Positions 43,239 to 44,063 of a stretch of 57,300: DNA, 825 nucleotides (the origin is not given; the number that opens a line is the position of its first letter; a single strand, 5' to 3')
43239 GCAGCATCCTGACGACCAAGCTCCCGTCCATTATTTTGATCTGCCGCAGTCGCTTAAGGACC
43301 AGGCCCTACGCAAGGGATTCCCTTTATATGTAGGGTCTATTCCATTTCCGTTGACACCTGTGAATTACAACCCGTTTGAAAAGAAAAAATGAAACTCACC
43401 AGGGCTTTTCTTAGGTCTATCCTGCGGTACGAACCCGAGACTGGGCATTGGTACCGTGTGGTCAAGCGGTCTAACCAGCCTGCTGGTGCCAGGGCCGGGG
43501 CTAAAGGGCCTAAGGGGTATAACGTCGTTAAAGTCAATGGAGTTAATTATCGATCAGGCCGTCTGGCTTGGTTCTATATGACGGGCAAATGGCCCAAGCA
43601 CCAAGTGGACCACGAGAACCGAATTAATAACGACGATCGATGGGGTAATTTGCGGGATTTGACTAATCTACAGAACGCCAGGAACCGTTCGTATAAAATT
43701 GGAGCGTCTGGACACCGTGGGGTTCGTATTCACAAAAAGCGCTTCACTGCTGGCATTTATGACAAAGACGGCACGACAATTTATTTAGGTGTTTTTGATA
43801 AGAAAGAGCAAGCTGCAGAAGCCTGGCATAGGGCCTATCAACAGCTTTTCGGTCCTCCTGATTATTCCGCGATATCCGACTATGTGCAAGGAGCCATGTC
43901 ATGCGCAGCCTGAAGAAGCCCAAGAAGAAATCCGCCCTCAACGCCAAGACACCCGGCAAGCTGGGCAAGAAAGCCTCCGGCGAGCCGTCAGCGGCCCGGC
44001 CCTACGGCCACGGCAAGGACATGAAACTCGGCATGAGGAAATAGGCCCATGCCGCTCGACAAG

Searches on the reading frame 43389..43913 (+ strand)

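Call 56: search_protein_families(library=phrogs, proteins=[window:43389-43913:+], max_evalue=0.01)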
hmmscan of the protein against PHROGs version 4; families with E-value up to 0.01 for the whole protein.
window:43389-43913:+ (174 aa): 7 families
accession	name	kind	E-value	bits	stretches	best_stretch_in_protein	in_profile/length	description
phrog_99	-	DNA, RNA and nucleotide metabolism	8.2e-45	155.1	1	2-157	108-263/383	HNH endonuclease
phrog_4578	-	DNA, RNA and nucleotide metabolism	5.6e-16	59.6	1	60-158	18-119/130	HNH endonuclease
phrog_3593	-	DNA, RNA and nucleotide metabolism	1e-13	52.5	1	37-156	76-199/210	HNH endonuclease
phrog_374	-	DNA, RNA and nucleotide metabolism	7.5e-07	29.3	1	61-157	315-410/617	HNH endonuclease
phrog_953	-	DNA, RNA and nucleotide metabolism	1.2e-05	25.8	1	99-148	305-356/420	HNH endonuclease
phrog_59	-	DNA, RNA and nucleotide metabolism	0.0003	21.3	1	37-107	171-242/423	HNH endonuclease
phrog_959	-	DNA, RNA and nucleotide metabolism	0.0081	16.9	0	41-102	41-108/138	HNH endonuclease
